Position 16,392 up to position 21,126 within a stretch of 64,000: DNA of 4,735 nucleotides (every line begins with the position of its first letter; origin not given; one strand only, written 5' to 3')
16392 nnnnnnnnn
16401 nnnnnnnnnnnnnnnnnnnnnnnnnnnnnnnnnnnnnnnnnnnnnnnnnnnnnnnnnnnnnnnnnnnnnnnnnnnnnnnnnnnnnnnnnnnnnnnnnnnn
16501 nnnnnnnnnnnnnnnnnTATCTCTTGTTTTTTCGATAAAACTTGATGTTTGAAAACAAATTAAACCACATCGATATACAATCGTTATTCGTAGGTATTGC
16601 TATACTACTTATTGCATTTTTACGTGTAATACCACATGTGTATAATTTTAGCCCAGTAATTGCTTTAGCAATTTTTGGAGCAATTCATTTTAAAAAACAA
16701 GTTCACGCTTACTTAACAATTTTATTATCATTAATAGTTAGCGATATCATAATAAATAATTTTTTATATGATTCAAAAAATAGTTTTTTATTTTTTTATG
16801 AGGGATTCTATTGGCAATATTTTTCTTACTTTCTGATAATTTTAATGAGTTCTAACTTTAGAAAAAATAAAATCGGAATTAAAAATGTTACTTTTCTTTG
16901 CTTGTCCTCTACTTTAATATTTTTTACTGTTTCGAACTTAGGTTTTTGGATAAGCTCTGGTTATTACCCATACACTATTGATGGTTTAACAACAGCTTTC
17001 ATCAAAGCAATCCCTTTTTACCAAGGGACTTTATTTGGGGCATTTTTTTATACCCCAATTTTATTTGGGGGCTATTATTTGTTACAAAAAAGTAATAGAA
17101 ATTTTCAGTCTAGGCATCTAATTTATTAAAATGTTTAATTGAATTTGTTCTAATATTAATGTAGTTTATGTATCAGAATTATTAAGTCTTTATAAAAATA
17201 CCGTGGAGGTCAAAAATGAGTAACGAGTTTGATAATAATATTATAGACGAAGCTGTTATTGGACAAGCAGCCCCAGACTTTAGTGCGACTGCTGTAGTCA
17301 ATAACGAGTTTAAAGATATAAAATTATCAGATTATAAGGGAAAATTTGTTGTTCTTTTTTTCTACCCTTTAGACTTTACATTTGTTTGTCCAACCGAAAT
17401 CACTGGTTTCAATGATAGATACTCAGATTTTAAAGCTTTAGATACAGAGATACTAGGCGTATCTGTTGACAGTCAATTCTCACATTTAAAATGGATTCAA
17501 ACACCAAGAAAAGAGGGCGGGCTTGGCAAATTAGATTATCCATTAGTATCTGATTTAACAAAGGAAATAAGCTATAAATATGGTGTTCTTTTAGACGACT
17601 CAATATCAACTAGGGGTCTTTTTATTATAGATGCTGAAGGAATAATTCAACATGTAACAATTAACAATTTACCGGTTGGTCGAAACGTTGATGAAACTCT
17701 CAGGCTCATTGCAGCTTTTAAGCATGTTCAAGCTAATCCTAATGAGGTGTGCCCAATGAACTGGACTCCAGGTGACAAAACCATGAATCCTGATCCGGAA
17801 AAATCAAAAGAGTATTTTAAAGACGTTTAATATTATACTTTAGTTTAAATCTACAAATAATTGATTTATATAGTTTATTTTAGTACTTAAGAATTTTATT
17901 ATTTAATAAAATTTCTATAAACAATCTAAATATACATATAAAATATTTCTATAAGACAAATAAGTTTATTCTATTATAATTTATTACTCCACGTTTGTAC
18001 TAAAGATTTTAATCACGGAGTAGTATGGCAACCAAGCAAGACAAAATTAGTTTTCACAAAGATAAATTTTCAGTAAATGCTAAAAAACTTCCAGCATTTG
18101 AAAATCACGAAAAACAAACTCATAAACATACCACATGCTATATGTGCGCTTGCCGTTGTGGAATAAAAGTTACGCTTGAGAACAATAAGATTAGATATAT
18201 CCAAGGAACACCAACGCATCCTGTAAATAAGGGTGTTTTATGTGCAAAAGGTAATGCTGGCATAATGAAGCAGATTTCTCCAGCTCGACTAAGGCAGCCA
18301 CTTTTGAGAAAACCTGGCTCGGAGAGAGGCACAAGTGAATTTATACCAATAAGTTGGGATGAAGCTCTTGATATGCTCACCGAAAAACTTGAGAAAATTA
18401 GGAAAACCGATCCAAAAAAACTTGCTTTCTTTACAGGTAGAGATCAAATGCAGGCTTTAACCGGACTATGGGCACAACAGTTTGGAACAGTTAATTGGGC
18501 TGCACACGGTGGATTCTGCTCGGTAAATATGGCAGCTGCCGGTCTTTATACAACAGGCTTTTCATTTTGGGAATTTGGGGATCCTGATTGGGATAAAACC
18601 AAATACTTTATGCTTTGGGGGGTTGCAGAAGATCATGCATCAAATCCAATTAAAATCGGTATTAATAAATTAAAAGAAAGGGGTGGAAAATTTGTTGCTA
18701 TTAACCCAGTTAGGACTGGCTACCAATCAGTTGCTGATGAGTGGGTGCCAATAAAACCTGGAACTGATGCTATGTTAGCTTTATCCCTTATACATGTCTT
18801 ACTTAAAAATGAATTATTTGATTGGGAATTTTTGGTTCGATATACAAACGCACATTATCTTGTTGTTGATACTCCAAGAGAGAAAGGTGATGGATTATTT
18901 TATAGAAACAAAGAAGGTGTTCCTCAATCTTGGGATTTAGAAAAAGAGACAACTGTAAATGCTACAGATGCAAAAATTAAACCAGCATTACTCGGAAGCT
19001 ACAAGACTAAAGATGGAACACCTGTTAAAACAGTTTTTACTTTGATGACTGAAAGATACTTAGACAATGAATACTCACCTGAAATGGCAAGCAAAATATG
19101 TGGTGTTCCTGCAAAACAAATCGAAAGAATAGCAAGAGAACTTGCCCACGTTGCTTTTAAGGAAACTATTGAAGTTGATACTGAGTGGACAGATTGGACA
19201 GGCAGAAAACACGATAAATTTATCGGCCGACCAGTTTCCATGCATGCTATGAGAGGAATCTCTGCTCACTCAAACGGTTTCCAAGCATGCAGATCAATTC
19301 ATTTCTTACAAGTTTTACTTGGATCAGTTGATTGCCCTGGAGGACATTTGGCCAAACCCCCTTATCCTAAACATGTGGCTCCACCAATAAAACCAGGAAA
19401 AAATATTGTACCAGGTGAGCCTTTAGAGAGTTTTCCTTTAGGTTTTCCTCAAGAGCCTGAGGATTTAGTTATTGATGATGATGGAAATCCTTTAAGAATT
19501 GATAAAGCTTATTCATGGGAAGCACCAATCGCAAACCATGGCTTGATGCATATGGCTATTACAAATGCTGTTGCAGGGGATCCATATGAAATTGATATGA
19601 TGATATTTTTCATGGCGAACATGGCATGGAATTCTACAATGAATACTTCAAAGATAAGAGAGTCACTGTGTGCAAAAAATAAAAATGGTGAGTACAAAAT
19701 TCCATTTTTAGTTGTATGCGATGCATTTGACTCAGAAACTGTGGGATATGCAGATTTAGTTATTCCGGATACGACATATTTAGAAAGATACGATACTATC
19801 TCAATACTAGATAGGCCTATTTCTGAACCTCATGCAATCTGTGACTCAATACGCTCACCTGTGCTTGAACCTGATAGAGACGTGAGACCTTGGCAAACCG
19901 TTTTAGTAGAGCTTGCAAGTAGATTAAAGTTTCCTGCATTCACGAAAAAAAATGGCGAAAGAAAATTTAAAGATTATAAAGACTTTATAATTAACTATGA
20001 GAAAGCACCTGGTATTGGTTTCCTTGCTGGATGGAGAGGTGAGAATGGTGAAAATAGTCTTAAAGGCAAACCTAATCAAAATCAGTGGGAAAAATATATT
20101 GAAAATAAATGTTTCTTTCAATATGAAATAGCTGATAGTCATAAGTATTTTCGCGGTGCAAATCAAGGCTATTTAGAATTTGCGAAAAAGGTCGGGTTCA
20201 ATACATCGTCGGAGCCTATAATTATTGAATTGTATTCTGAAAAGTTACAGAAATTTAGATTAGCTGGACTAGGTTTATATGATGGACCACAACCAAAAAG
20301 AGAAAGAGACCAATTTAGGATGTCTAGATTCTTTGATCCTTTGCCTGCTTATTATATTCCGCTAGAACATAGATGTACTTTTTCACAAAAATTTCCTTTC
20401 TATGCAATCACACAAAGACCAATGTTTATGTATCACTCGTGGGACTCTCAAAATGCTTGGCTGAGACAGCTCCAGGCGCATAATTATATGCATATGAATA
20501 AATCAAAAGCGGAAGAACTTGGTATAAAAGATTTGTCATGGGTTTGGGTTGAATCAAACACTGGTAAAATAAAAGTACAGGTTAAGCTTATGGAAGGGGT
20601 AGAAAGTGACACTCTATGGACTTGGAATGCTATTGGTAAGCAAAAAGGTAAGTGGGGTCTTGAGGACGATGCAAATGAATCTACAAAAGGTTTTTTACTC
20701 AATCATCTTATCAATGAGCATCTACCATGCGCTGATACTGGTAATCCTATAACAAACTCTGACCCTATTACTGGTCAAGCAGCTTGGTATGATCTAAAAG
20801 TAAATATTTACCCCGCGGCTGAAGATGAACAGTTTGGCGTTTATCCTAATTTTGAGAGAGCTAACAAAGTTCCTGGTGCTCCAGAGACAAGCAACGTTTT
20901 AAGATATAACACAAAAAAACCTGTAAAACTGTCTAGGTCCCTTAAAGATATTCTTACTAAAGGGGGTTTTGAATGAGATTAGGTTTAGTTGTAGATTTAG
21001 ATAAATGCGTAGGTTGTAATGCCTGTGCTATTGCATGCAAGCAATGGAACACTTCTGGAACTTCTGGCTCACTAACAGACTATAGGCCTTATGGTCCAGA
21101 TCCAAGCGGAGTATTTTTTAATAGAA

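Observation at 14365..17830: DsrE-like, TusA-like, SQR-like flavoprotein, DUF1641, membrane protein and 2-Cys peroxiredoxin: an uncharacterised sulfur-trafficking cluster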

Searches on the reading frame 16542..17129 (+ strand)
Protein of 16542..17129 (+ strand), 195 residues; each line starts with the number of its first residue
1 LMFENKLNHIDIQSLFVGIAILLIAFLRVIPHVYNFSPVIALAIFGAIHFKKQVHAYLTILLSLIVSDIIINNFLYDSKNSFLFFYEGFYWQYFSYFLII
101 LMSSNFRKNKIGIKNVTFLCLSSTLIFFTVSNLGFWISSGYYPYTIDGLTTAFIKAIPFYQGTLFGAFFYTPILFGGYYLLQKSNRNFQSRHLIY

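Call 3: search_protein_families(library=pfam, proteins=[window:16542-17129:+], max_evalue=0.01)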
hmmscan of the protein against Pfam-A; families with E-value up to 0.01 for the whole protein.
window:16542-17129:+ (195 aa): 1 family
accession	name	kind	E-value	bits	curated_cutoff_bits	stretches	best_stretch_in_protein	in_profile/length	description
PF20221.3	DUF6580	-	3.7e-41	141.5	27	1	13-184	6-158/162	Family of unknown function (DUF6580)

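Call 4: search_protein_families(library=ncbifam, proteins=[window:16542-17129:+], max_evalue=0.01)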
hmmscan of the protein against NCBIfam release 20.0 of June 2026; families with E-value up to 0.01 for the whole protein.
window:16542-17129:+ (195 aa): 0 families

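Call 79: search_solved_structures(query=window:16542-17129:+, max_evalue=10)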
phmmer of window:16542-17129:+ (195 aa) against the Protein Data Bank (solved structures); distinct sequences matched with E-value up to 10: 4.
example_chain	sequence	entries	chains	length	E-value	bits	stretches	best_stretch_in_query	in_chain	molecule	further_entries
5iww_D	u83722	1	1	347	1.3e-06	31.6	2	30-78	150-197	PLS9-PPR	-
5izw_A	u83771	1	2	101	0.44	13.6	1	29-78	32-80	PLS9-PPR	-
5iwb_B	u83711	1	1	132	0.8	12.8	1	29-78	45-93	PLS3-PPR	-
9kfx_A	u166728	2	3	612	2.3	11.3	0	39-77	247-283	Synthetic PPR-DYW protein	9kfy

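Call 81: search_protein_families(library=phrogs, proteins=[window:16542-17129:+], max_evalue=0.01)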
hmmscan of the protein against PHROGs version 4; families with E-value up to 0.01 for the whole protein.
window:16542-17129:+ (195 aa): 0 families

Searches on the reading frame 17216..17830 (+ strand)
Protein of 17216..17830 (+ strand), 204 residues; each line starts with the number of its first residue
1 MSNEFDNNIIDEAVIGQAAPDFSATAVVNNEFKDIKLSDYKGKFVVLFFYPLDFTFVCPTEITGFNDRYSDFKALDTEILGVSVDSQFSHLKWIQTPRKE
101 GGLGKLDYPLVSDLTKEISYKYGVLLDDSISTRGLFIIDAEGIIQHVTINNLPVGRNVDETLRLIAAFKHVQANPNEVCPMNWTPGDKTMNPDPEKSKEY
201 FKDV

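Call 3: search_protein_families(library=pfam, proteins=[window:17216-17830:+], max_evalue=0.01)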
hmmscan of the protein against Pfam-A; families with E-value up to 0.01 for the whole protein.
window:17216-17830:+ (204 aa): 3 families
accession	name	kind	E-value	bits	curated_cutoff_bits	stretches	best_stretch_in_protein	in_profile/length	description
PF00578.27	AhpC-TSA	-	9.2e-41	139.1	26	1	15-146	1-123/124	AhpC/TSA family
PF08534.16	Redoxin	-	1.2e-16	61.3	26.6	1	16-155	3-139/148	Redoxin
PF10417.14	1-cysPrx_C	-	2.2e-10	40.8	21.1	1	167-202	1-40/41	C-terminal domain of 1-Cys peroxiredoxin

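Call 4: search_protein_families(library=ncbifam, proteins=[window:17216-17830:+], max_evalue=0.01)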
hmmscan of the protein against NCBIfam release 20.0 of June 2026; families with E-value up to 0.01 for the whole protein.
window:17216-17830:+ (204 aa): 12 families
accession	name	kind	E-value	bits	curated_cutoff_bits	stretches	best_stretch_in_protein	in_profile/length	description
NF040737.1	peroxi_PrxU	equivalog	3.2e-56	190.6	270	1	10-197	33-222/233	thioredoxin-dependent peroxiredoxin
TIGR03137.1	AhpC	equivalog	1.1e-49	168.8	272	1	13-192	2-179/187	alkyl hydroperoxide reductase subunit C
NF011576.0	PRK15000.1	subfamily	1.5e-49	168.4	301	1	15-201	4-193/200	peroxiredoxin C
NF009668.0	PRK13189.1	equivalog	2.5e-41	141.3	211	1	11-194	8-192/224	peroxiredoxin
NF009669.0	PRK13190.1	equivalog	3.4e-41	140.7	261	1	15-199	5-184/203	putative peroxiredoxin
NF009670.0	PRK13191.1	equivalog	1.3e-35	122.8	374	1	28-199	18-194/215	putative peroxiredoxin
NF010122.0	PRK13599.1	equivalog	3.8e-27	95.1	456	1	25-172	16-164/220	peroxiredoxin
NF006960.0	PRK09437.1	equivalog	5.6e-13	49.1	140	1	15-147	6-135/156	thioredoxin-dependent thiol peroxidase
NF001808.0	PRK00522.1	equivalog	4e-12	45.9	123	1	14-148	19-147/167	thiol peroxidase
NF053650.1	PerredPrxQDein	equivalog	3.6e-11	43.2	260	1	28-117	7-88/148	thioredoxin-dependent peroxiredoxin PrxQ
NF002854.0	PRK03147.1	subfamily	8.5e-11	42.1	170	1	12-152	35-160/176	thiol-disulfide oxidoreductase ResA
NF045827.1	perox_SUH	exception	1.3e-10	40.9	298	1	15-150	20-149/178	thiol peroxidase Prx-SUH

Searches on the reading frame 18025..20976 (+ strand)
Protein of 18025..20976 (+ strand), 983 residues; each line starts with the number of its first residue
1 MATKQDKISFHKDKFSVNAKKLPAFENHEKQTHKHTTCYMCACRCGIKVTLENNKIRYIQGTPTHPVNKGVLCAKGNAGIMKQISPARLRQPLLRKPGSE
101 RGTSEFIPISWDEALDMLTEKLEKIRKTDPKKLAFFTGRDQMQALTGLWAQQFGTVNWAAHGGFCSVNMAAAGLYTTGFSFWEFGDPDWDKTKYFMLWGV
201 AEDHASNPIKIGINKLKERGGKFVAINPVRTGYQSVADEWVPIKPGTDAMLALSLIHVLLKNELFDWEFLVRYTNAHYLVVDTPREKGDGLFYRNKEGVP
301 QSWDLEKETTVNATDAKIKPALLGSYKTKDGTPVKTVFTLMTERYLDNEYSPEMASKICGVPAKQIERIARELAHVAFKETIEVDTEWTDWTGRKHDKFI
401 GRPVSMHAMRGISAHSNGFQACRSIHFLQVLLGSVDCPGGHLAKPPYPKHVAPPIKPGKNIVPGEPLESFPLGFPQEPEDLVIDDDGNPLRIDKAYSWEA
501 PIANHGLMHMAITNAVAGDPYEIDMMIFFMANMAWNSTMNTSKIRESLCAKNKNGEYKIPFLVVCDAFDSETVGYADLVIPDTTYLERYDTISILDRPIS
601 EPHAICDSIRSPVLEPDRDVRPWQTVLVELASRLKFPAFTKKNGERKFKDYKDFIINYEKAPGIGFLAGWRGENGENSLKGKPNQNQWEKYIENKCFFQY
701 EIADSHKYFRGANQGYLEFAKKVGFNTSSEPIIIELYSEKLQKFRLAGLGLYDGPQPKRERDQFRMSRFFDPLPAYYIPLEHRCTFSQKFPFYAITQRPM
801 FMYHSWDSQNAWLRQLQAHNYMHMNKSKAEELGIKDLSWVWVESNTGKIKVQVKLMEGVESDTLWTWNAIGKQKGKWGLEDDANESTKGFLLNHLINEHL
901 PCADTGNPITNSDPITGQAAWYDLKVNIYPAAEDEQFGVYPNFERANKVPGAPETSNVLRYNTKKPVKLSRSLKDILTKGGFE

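Call 3: search_protein_families(library=pfam, proteins=[window:18025-20976:+], max_evalue=0.01)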
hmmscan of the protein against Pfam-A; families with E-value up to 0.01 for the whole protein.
window:18025-20976:+ (983 aa): 3 families
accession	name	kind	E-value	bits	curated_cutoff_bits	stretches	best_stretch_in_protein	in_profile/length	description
PF00384.28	Molybdopterin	-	3.1e-24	86.1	24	1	88-628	1-348/353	Molybdopterin oxidoreductase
PF04879.21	Molybdop_Fe4S4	-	3.2e-15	56.3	22.7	1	34-80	4-50/55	Molybdopterin oxidoreductase Fe4S4 domain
PF01568.27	Molydop_binding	-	2.3e-12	47.3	26.8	1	792-896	1-93/110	Molydopterin dinucleotide binding domain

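Call 4: search_protein_families(library=ncbifam, proteins=[window:18025-20976:+], max_evalue=0.01)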
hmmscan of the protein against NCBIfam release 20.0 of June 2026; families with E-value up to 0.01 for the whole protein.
window:18025-20976:+ (983 aa): 27 families (the best 25 are shown)
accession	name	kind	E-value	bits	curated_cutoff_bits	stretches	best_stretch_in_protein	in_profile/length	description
NF012032.0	PRK15488.1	equivalog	6.2e-64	216.3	694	4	29-276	39-283/759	thiosulfate reductase PhsA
TIGR01591.1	Fdh-alpha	equivalog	1.2e-48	165.8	666.25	3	36-274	1-238/672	formate dehydrogenase subunit alpha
TIGR02166.1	dmsA_ynfE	subfamily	2.7e-41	141.5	777.7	2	23-274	34-299/794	DMSO/selenate family reductase complex A subunit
TIGR01553.1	formate-DH-alph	equivalog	1.2e-38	132.5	814.2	3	215-441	245-439/1009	formate dehydrogenase-N subunit alpha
NF041783.2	mnquin_red_QrcB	equivalog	1.7e-37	128.9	440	3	30-262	49-280/695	menaquinone reductase molybdopterin-binding-like subunit QrcB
TIGR03479.1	DMSO_red_II_alp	subfamily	6.5e-36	123.8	984.75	2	70-377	102-425/913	molybdopterin-dependent oxidoreductase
NF047855.1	AssmNtatRedNasC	equivalog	7.9e-36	123.6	1100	3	27-276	14-265/708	assimilatory nitrate reductase catalytic subunit NasC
NF041513.1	formate_DH_Act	exception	8.3e-31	106.6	1400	2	215-441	236-468/1067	formate dehydrogenase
NF041714.1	arsenate_red_ArrA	equivalog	1e-29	103.3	1600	1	19-278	35-300/848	arsenate respiratory reductase molybdopterin-containing subunit ArrA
NF011567.1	PRK14991.1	equivalog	1.4e-27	95.9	1750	3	147-376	239-496/1022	tetrathionate reductase subunit TtrA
NF010055.0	PRK13532.1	equivalog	2.6e-27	95.5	904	1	26-375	35-363/830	nitrate reductase catalytic subunit NapA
TIGR00509.1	bisC_fam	subfamily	3.7e-26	91.6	1017.55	2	210-276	194-261/772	molybdopterin guanine dinucleotide-containing S/N-oxide reductase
NF041323.1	Nitr_red_NasA_Halo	equivalog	3.9e-26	91.8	1000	2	41-277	3-239/673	assimilatory nitrate reductase NasA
TIGR01706.1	NAPA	equivalog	2.3e-25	89.1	930.55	1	19-374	28-362/830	periplasmic nitrate reductase subunit alpha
NF041884.1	selenate_YnfF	exception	7.8e-23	80.3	1650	1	16-274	29-299/798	selenate/tellurate reductase subunit YnfF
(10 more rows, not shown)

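Call 70: search_dna_similar(query=window:18025-20976:+, collection=plasmids, mode=protein, max_rows=12)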
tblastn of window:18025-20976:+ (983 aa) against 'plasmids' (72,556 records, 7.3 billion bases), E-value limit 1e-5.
Records with a match: 1253; places in all: 1603; records where one place covers at least 80% of the query: 31.
Best place of each record, by identity: <60% 1253.
By first word of the organism name: Escherichia 207; Sinorhizobium 147; Ralstonia 137; Pantoea 71; Rhizobium 57; Azospirillum 39; Agrobacterium 34; Klebsiella 31; Paracoccus 31; Salmonella 19; and 150 more.
By predicted mobility (MOB-suite, as given by PLSDB): non-mobilizable 731; mobilizable 311; conjugative 211.
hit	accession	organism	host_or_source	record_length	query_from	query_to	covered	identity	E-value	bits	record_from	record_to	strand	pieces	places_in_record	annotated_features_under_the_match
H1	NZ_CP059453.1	Azospirillum brasilense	Prokaryotes,soil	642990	32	960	95%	55.9%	0e+0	1084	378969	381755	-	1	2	molybdopterin oxidoreductase family protein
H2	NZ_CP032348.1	Azospirillum brasilense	soil sample,Agricultural field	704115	32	960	95%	55.8%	0e+0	1085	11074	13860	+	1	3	molybdopterin oxidoreductase family protein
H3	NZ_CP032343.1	Azospirillum brasilense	soil sample,Agricultural field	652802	32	960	95%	55.8%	0e+0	1085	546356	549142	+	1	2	molybdopterin oxidoreductase family protein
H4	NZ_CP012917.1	Azospirillum brasilense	Digitaria eriantha,microbe,root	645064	32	960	95%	55.8%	0e+0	1085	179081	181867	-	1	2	molybdopterin oxidoreductase family protein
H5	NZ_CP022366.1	Azospirillum sp. TSH58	single cell,paddy soils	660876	32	960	95%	55.6%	0e+0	1081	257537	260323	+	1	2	molybdopterin oxidoreductase family protein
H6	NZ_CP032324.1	Azospirillum argentinense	soil sample,Agricultural field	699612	32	960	95%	55.4%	0e+0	1096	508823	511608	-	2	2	none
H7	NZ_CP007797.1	Azospirillum argentinense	Triticum aestivum L.,Root,wheat ...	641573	32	960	95%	55.3%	0e+0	1078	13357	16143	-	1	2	molybdopterin oxidoreductase family protein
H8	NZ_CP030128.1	Indioceanicola profundi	sediment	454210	34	964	95%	54.9%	0e+0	1077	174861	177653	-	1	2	molybdopterin oxidoreductase family protein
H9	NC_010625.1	Paraburkholderia phymatum STM815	-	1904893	24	950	94%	54.0%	0e+0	1046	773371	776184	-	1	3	record has no annotation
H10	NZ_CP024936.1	Paraburkholderia graminis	soil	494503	34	952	93%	53.8%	0e+0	1039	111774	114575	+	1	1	molybdopterin oxidoreductase family protein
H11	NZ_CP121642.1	Rhizobium sp. CC1099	Onobrychis viciifolia,cell culture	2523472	35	965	95%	52.7%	0e+0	1022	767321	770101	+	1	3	none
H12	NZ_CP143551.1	Burkholderia multivorans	Homo sapiens,bronchoalveolar lavage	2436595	29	952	94%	52.5%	0e+0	1021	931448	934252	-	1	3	none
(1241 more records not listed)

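Call 103: search_solved_structures(query=window:18025-20976:+, max_evalue=1e-10)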
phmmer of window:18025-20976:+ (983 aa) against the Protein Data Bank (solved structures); distinct sequences matched with E-value up to 1e-10: 40.
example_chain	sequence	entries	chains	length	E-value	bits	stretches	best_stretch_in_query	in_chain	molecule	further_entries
2vpw_A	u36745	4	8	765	4.3e-43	150.5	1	20-275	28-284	THIOSULFATE REDUCTASE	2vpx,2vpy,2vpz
5e7o_A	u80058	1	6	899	2.5e-29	104.9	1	57-375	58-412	DMSO reductase family type II enzyme, molybdopterin subunit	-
4ydd_A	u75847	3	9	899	2.5e-29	104.9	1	57-375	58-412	DMSO reductase family type II enzyme, molybdopterin subunit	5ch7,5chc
2e7z_A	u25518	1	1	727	1.2e-26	96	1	34-272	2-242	Acetylene hydratase Ahy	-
7bkb_D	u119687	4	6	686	5.8e-26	93.8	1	26-275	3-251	Formate dehydrogenase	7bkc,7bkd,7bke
7qv7_S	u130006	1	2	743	1.7e-24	88.9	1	30-273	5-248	Hydrogen dependent carbon dioxide reductase subunit FdhF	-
2jim_A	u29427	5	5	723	4.5e-24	87.5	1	37-275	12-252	PERIPLASMIC NITRATE REDUCTASE | PROTEIN (PERIPLASMIC NITRATE REDUCTASE)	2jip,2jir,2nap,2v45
2jio_A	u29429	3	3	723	6.1e-24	87.1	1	37-275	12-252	PERIPLASMIC NITRATE REDUCTASE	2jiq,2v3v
6cz7_A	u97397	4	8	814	3.2e-23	84.7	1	36-266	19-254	ArrA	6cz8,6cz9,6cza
9t1s_L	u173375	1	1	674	1e-20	76.4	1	35-277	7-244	formate dehydrogenase (coenzyme F420)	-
1aa6_A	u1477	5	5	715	2.3e-19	71.9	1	36-274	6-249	FORMATE DEHYDROGENASE H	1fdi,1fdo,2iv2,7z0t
3ml1_A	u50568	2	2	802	2.8e-19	71.7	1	36-274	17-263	Periplasmic nitrate reductase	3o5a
9vap_A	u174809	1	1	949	5.9e-19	70.6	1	32-272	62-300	Formate dehydrogenase molybdopterin-binding subunit FdhA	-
1kqf_A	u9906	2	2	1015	1.5e-18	69.2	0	35-123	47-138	FORMATE DEHYDROGENASE, NITRATE-INDUCIBLE, MAJOR SUBUNIT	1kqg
1h0h_A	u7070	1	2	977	4.3e-18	67.7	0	36-127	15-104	FORMATE DEHYDROGENASE SUBUNIT ALPHA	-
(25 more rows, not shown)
